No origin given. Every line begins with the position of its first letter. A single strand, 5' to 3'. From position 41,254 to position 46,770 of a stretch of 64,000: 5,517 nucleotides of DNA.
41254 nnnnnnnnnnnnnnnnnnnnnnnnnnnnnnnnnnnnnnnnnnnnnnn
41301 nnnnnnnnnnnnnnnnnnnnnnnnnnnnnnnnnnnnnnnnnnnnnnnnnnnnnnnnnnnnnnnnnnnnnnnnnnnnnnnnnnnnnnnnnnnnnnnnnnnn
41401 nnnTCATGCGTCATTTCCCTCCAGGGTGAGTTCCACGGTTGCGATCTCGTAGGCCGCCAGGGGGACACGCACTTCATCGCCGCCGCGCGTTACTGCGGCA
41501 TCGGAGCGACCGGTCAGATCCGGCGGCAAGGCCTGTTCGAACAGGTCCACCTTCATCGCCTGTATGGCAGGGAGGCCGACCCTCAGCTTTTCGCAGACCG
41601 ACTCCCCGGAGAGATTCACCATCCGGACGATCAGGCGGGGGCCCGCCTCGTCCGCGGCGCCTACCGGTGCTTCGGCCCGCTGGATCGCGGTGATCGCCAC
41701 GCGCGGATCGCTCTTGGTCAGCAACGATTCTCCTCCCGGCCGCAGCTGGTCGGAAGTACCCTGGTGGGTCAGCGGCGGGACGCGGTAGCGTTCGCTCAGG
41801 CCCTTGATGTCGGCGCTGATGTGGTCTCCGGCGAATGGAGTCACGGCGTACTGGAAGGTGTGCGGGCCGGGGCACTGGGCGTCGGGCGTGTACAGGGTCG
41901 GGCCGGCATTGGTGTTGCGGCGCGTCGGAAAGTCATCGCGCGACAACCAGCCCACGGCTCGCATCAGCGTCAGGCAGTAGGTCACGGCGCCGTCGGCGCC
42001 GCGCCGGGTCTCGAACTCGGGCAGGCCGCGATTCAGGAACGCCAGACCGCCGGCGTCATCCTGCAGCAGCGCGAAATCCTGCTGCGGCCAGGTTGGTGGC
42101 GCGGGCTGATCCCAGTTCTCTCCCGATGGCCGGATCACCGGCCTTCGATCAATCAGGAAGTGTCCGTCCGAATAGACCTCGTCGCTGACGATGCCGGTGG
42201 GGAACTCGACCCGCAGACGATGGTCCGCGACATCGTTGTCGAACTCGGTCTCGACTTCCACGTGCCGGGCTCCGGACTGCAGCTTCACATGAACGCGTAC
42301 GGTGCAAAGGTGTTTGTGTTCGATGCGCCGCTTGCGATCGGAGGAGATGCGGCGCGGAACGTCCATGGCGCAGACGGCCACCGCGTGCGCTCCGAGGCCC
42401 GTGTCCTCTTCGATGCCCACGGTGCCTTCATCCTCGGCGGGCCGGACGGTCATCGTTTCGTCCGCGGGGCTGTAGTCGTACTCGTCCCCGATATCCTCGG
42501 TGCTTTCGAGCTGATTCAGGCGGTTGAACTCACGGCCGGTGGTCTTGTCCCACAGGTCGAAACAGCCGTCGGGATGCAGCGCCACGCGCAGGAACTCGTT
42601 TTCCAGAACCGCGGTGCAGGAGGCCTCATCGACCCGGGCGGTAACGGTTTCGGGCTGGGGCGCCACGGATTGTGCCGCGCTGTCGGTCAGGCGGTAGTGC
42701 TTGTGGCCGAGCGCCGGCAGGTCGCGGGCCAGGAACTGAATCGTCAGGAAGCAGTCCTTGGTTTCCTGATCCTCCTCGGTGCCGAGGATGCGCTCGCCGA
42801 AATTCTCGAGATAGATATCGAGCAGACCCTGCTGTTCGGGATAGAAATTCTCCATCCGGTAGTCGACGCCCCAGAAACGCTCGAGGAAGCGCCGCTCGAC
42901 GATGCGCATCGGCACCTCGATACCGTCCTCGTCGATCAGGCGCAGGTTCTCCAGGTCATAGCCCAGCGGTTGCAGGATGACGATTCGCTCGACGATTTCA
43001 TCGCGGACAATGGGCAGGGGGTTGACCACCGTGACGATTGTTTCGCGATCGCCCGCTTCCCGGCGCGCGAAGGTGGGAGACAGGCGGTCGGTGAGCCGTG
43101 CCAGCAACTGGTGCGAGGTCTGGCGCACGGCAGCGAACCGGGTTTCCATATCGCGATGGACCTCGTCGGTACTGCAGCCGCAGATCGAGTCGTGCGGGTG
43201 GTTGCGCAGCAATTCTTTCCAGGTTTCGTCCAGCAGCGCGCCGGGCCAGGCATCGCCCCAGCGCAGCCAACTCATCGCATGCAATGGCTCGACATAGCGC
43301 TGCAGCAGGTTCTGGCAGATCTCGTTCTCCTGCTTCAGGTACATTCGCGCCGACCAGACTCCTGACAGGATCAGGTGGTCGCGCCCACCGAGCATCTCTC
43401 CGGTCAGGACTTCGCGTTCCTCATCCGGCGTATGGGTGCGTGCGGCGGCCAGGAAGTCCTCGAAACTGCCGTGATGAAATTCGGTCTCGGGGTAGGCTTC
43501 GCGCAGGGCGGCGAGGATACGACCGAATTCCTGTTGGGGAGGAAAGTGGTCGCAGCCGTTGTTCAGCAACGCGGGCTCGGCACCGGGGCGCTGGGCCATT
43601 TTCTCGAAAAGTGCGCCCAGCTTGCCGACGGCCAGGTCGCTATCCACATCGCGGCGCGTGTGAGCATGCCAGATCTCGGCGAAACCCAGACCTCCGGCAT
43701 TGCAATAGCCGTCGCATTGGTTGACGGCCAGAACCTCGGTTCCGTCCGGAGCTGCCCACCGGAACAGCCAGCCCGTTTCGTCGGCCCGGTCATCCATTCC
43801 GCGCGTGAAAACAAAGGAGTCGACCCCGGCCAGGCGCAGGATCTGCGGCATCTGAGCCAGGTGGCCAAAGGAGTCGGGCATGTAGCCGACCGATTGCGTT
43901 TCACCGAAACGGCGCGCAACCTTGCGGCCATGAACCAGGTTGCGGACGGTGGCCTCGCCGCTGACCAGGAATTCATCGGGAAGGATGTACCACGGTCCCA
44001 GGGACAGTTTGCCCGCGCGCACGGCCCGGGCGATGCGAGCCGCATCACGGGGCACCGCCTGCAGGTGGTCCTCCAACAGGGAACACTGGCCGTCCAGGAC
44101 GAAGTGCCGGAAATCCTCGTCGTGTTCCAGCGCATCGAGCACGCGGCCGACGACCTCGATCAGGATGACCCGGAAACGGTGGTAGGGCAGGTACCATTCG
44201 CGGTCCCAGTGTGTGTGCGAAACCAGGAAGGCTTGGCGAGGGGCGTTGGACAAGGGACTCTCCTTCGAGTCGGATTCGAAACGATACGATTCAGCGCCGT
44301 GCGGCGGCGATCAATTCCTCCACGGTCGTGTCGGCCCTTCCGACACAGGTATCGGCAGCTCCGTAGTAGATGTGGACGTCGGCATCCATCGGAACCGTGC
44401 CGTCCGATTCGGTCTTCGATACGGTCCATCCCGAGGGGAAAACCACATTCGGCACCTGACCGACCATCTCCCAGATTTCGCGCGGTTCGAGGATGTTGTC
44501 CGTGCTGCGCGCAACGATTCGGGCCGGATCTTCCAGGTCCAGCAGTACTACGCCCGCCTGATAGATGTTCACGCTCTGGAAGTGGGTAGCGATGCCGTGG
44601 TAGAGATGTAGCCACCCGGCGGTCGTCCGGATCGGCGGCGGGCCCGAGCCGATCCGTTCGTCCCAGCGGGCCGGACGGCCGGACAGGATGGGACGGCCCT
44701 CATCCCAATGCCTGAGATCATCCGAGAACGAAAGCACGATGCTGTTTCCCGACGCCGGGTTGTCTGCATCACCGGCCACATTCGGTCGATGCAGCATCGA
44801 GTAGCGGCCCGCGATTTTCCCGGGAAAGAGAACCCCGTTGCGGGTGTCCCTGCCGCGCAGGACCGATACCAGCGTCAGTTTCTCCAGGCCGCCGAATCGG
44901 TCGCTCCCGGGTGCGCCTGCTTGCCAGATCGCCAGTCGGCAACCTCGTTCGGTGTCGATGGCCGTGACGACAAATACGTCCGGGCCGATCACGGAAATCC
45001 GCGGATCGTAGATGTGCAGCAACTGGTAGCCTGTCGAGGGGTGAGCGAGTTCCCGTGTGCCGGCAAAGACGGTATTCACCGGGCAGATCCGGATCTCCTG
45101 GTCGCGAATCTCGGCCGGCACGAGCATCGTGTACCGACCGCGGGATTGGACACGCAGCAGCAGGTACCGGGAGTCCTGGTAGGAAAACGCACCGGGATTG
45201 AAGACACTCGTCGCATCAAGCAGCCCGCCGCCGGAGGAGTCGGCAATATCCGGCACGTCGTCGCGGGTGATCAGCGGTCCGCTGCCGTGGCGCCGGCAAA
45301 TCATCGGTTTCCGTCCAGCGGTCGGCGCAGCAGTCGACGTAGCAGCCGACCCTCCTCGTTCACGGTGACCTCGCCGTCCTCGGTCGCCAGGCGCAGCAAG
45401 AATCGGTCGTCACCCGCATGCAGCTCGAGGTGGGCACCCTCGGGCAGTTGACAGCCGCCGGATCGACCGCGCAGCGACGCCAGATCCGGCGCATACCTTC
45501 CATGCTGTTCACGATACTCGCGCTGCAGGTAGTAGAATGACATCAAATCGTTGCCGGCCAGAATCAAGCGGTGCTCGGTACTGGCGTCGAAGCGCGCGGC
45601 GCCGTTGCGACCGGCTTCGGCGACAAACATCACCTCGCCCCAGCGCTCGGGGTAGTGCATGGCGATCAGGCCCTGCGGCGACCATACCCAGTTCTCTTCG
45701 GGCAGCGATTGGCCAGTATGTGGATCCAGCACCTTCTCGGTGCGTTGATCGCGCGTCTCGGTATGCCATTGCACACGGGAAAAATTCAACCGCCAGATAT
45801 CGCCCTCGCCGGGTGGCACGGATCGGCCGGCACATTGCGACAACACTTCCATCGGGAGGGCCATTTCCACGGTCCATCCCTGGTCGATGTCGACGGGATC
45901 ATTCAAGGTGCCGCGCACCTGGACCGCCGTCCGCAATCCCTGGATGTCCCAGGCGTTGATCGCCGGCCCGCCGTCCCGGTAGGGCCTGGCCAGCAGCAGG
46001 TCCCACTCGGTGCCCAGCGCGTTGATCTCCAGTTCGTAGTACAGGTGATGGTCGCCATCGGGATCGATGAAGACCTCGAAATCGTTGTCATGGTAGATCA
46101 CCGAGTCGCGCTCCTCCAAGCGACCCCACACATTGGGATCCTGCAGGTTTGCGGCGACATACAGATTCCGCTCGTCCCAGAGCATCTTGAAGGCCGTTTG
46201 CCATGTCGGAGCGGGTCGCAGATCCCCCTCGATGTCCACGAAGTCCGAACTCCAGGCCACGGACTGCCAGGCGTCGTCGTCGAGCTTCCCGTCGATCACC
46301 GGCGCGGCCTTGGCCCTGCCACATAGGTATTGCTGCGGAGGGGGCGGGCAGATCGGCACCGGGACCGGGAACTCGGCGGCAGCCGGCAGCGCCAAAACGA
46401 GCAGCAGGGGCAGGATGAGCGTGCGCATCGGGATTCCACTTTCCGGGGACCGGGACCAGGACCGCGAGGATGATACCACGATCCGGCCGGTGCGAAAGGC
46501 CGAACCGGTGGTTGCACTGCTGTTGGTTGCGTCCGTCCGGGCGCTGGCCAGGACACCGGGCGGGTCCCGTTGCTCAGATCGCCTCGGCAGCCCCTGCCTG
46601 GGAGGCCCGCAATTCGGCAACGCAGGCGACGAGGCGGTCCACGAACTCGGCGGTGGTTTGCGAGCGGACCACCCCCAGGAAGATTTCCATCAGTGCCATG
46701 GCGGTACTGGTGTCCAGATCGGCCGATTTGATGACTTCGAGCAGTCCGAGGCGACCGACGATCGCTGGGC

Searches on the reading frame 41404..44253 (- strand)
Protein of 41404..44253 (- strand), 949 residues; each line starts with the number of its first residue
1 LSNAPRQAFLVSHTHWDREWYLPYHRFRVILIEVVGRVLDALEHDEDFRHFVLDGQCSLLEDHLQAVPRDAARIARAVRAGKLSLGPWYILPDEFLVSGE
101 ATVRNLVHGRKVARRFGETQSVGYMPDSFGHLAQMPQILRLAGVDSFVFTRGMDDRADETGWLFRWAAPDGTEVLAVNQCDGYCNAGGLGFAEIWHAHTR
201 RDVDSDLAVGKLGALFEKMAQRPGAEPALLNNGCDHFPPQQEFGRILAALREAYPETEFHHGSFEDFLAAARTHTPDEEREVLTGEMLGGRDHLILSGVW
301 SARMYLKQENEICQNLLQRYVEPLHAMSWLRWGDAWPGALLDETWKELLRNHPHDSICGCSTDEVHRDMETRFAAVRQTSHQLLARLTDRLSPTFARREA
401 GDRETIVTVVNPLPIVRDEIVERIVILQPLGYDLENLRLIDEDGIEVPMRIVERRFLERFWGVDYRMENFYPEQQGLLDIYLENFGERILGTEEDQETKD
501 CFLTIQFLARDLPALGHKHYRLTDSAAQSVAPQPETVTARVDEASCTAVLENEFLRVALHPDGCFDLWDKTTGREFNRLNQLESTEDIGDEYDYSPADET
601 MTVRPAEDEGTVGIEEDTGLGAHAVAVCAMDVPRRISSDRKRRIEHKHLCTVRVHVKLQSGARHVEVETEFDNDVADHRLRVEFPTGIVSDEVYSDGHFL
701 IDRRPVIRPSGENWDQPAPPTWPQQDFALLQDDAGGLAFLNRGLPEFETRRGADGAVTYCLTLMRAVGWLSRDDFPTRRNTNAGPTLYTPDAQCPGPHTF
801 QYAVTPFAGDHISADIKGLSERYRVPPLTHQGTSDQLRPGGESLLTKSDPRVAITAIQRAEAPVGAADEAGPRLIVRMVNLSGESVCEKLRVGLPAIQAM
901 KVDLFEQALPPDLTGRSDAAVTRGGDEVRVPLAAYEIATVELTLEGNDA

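Call 27: search_protein_families(library=pfam, proteins=[window:41404-44253:-], max_evalue=0.00001)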
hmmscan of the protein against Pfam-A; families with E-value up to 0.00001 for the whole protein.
window:41404-44253:- (949 aa): 4 families
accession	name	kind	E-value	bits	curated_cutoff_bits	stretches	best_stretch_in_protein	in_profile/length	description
PF01074.27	Glyco_hydro_38N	-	4.3e-33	115.3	25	1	8-273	2-257/270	Glycosyl hydrolases family 38 N-terminal domain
PF09261.16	Alpha-mann_mid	-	2.9e-12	47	31.1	1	297-386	4-91/96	Alpha mannosidase middle domain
PF07748.19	Glyco_hydro_38C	-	1.6e-08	35.5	25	1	550-752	1-187/206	Glycosyl hydrolases family 38 C-terminal domain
PF17677.7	Glyco_hydro38C2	-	4.4e-06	27.2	22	0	852-940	2-72/72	Glycosyl hydrolases family 38 C-terminal beta sandwich domain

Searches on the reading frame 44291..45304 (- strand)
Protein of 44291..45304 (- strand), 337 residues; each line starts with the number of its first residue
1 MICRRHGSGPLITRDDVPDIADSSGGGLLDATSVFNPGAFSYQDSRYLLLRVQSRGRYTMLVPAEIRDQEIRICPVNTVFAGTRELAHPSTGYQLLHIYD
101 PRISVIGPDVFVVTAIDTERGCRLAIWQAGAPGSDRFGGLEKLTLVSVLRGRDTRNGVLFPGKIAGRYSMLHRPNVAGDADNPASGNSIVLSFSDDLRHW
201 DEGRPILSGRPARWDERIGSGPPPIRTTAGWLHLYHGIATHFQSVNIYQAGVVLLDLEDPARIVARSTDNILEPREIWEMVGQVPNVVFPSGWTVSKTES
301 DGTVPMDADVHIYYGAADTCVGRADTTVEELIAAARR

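Call 27: search_protein_families(library=pfam, proteins=[window:44291-45304:-], max_evalue=0.00001)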
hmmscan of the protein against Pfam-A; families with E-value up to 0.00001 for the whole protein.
window:44291-45304:- (337 aa): 1 family
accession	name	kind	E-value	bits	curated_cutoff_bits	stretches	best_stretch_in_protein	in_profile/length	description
PF04041.19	Glyco_hydro_130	-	2.3e-39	135.7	26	1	32-333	33-316/320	beta-1,4-mannooligosaccharide phosphorylase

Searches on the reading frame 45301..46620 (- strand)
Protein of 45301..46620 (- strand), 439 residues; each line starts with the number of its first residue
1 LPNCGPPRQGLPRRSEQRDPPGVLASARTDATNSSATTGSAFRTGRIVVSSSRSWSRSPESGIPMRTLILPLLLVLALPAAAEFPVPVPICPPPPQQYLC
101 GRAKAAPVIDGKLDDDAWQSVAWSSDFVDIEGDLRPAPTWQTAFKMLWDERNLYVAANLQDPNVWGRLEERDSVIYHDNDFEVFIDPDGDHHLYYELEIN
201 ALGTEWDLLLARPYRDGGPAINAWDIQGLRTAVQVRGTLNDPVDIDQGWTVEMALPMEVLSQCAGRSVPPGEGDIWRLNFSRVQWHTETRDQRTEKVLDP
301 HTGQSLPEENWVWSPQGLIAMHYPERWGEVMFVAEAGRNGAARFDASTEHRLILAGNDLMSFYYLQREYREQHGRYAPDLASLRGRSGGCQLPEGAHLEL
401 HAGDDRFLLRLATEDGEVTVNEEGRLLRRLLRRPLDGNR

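Call 28: search_protein_families(library=pfam, proteins=[window:45301-46620:-], max_evalue=0.00001)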
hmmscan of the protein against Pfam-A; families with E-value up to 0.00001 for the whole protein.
window:45301-46620:- (439 aa): 1 family
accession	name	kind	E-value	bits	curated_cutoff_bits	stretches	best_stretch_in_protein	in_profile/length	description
PF06452.16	CBM9_1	-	3e-14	53.8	23.4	1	109-257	1-130/185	Carbohydrate family 9 binding domain-like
